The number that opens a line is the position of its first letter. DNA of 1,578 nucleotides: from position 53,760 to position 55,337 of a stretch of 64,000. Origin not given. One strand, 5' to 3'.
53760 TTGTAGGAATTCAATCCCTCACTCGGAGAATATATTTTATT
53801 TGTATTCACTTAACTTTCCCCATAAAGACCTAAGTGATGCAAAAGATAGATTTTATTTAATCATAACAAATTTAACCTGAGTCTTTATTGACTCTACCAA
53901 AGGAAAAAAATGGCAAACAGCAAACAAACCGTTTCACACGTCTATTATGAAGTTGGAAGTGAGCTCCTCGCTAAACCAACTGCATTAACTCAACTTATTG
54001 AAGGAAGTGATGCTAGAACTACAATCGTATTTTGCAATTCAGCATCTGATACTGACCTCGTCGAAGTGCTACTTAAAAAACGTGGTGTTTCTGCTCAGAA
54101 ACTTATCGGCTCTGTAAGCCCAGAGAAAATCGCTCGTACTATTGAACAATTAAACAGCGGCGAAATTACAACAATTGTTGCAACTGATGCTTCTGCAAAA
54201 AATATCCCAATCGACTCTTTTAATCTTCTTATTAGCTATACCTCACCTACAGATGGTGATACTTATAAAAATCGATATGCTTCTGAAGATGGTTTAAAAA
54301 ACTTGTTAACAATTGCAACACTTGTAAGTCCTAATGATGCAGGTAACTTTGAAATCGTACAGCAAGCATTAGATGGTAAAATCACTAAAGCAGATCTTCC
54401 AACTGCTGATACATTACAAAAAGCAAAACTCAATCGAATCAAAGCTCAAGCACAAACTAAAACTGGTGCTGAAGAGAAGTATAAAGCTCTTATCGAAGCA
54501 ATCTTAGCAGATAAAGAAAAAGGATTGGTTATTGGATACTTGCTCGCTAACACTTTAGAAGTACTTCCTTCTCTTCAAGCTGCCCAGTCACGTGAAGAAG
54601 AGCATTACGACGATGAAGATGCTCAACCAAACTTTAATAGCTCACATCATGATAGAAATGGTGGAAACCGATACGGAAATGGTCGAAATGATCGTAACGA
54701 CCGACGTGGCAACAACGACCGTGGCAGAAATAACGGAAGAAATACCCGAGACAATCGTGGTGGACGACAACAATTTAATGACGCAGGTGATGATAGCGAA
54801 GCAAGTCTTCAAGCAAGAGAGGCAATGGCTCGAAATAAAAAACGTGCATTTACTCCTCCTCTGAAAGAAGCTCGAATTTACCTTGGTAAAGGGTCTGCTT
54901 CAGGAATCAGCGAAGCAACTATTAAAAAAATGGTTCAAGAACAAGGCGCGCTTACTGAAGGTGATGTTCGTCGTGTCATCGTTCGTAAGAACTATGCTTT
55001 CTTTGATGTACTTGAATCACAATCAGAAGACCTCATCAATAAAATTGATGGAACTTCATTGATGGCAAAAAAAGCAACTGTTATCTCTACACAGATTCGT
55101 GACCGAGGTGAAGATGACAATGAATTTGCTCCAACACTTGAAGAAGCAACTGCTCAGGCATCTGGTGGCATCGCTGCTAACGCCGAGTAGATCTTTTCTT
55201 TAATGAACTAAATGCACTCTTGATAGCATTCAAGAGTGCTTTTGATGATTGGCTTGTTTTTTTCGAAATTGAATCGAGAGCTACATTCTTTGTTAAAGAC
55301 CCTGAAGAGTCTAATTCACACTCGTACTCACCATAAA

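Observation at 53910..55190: DEAD-box helicase relative consisting only of the second RecA-like domain plus a DbpA-type RNA-binding domain, with degenerate catalytic motifs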

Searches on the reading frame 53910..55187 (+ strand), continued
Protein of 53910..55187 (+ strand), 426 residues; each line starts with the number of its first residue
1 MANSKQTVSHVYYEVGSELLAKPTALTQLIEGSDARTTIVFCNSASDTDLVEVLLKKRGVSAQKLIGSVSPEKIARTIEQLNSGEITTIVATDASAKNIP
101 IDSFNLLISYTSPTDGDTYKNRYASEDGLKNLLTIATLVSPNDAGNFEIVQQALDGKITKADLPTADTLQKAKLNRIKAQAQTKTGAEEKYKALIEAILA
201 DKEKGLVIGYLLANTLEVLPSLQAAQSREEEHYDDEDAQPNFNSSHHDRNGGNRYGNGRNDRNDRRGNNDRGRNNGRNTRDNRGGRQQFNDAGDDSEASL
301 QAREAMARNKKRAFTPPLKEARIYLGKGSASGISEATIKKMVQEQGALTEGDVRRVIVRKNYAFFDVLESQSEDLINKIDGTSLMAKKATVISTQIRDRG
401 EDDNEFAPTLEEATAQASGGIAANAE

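Call 56: find_homologous_proteins(query=A4, max_evalue=1e-40)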
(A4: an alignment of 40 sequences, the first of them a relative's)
Query A4 (40 sequences) (426 aa, profile of the alignment): 14 proteins with E <= 1e-40 among 8000 candidates.
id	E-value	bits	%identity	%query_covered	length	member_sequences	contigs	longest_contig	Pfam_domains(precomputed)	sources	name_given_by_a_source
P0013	1.6e-152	526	34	90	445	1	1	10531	PF03880.22,PF00271.38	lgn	-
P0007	1.0e-147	511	49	97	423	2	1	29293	PF03880.22,PF00271.38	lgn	-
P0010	8.4e-138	478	48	54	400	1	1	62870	PF03880.22,PF00271.38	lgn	-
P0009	1.7e-137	477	48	51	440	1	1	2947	PF03880.22,PF00271.38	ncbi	-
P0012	1.1e-131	458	32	32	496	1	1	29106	PF03880.22,PF00271.38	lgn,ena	-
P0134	2.2e-131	457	28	88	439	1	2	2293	PF00271.38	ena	-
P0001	1.4e-129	451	100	100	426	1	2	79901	PF03880.22,PF00271.38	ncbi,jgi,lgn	jgi:superfamily II DNA/RNA helicase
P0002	3.5e-128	446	79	100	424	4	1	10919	PF03880.22,PF00271.38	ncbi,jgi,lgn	jgi:ATP-dependent RNA helicase DeaD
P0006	1.4e-126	441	52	96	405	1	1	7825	PF03880.22,PF00271.38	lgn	-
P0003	3.2e-126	440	76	100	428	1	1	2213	PF03880.22,PF00271.38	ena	-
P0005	9.1e-125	435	61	97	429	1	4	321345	PF03880.22,PF00271.38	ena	-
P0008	8.9e-112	392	46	97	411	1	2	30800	PF03880.22,PF00271.38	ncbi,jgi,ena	jgi:superfamily II DNA/RNA helicase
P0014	6.8e-111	389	32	49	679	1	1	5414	PF00271.38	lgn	-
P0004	6.1e-106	373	68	100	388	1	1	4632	PF03880.22,PF00271.38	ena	-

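Call 74: predict_structure(alignment_id=A5)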
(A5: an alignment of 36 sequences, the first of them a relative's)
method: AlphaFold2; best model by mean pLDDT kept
length: 679 residues; sequences in the alignment: 36
mean_pLDDT: 67.0   pTM: 0.43
mean pLDDT of the five models: 67.0, 65.9, 65.0, 64.8, 64.6
residues with pLDDT >= 90: 176; 70-90: 151; 50-70: 142; < 50: 210
segments of 3 or more residues with pLDDT < 50: 1-12, 98-114, 123-125, 192-210, 435-439, 441-542, 633-679
pLDDT, mean of each block of 10 residues (from residue 1): 39 60 76 68 58 70 68 67 63 56 46 49 55 72 74 62 64 76 70 41 36 91 91 91 96 96 93 95 92 96 92 96 84 78 95 93 94 86 73 69 81 77 65 50 45 40 40 43 38 38 36 35 35 38 70 81 91 94 91 93 88 58 62 46 36 37 37 34
secondary structure, 60 per line:
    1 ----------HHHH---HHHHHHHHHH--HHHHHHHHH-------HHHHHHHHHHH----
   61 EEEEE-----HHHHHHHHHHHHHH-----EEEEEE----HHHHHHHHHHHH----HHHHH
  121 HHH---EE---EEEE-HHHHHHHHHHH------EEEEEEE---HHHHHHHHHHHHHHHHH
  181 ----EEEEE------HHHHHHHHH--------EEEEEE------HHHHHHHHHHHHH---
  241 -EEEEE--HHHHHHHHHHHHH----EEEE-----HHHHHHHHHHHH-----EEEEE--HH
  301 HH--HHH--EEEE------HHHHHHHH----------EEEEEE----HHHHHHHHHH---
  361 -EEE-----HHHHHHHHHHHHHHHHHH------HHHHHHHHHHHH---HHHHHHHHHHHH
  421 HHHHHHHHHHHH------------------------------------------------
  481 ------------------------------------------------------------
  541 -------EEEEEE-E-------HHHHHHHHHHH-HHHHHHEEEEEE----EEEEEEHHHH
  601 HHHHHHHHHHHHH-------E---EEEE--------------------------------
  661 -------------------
elements in order (helices of 4 or more, strands of 3 or more residues): H11-14 H18-27 H30-38 H46-56 E61-65 H71-84 E90-95 H100-111 H116-123 E132-135 H137-147 E154-160 H164-180 E185-189 H196-204 E213-218 H225-237 E242-246 H249-261 E266-269 H275-286 E292-296 H299-302 E310-313 H320-327 E338-343 H348-357 E362-364 H370-387 H394-405 H409-432 E548-553 H563-573 H575-580 E581-586 E591-596 H597-613 E625-628

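Call 76: fold_search(model_id=the predicted structure, library=pdb)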
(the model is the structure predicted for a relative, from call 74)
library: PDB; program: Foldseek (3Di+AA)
matches with E <= 10: 1588; with E <= 0.001: 665
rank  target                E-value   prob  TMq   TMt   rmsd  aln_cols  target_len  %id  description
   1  9a76_B                1.7e-16  1.00  0.26  0.34  29.2       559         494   16  Integrative model of LEPA-CSHA by crosslinking MS and deep learning (released 2024-09-18)
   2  5ivl_B                4.8e-15  1.00  0.27  0.42  18.7       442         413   17  CshA Helicase (released 2017-03-22)
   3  4ct4_B                7.5e-15  1.00  0.30  0.47  10.1       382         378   15  CNOT1 MIF4G domain - DDX6 complex (released 2014-05-07)
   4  5ivl_A                2.0e-14  1.00  0.25  0.40  19.7       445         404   18  CshA Helicase (released 2017-03-22)
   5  2hyi_C                3.5e-14  1.00  0.23  0.36  12.2       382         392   17  Structure of the human exon junction complex with a trapped DEAD-box helicase bound to RNA (released 2006-08-15)
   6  4brw_A                3.9e-14  1.00  0.22  0.38  18.1       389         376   15  Crystal structure of the yeast Dhh1-Pat1 complex (released 2013-07-24)
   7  6icz_u                6.6e-14  1.00  0.23  0.36  11.9       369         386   18  Cryo-EM structure of a human post-catalytic spliceosome (P complex) at 3.0 angstrom (released 2019-03-13)
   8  4kbf_A                1.4e-13  1.00  0.23  0.39  12.0       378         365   18  two different open conformations of the helicase core of the RNA helicase Hera (released 2013-07-31)
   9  7pli_J                1.5e-13  1.00  0.22  0.31  21.4       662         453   13  DEAD-box helicase DbpA bound to single stranded RNA and ADP/BeF3 (released 2022-09-07)
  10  1fuu_B                1.5e-13  1.00  0.22  0.38  16.3       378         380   17  YEAST INITIATION FACTOR 4A (released 2000-11-29)
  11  9avr_A                1.8e-13  1.00  0.23  0.38  11.9       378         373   16  Human eIF4A-1 in complex with AMP-PNP, RNA, and the inhibitor silvestrol (released 2024-10-23)
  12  7pli_B                4.1e-13  1.00  0.22  0.31  21.1       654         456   13  DEAD-box helicase DbpA bound to single stranded RNA and ADP/BeF3 (released 2022-09-07)
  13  1s2m                  5.7e-13  1.00  0.22  0.38  12.8       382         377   16  Crystal Structure of the DEAD box protein Dhh1p (released 2005-03-01)
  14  2j0s_A                7.2e-13  1.00  0.22  0.35  12.1       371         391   17  The crystal structure of the Exon Junction Complex at 2.2 A resolution (released 2006-09-06)
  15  7pq0_B                9.6e-13  1.00  0.22  0.37  14.4       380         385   18  Crystal structure of the Burkholderia Lethal Factor 1 (BLF1) C94S inactive mutant in complex with human eIF4A - Crysta (released 2022-04-13)
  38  3ear_A                6.7e-12  1.00  0.27  0.82   3.1       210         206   27  Novel dimerization motif in the DEAD box RNA helicase Hera: form 1, partial dimer (released 2008-12-09)
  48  5gi4_B                1.3e-11  1.00  0.25  0.67   4.7       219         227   26  DEAD-box RNA helicase (released 2017-05-31)
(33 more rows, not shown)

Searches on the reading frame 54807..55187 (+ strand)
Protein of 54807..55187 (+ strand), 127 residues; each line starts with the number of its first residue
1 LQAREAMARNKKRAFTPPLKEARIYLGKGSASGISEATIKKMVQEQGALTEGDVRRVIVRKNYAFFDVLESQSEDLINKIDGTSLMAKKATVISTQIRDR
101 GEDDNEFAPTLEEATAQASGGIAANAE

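Call 48: search_solved_structures(query=window:54807-55187:+, max_evalue=10, show_alignments=4)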
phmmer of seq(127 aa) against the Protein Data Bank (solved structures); distinct sequences matched with E-value up to 10: 0.
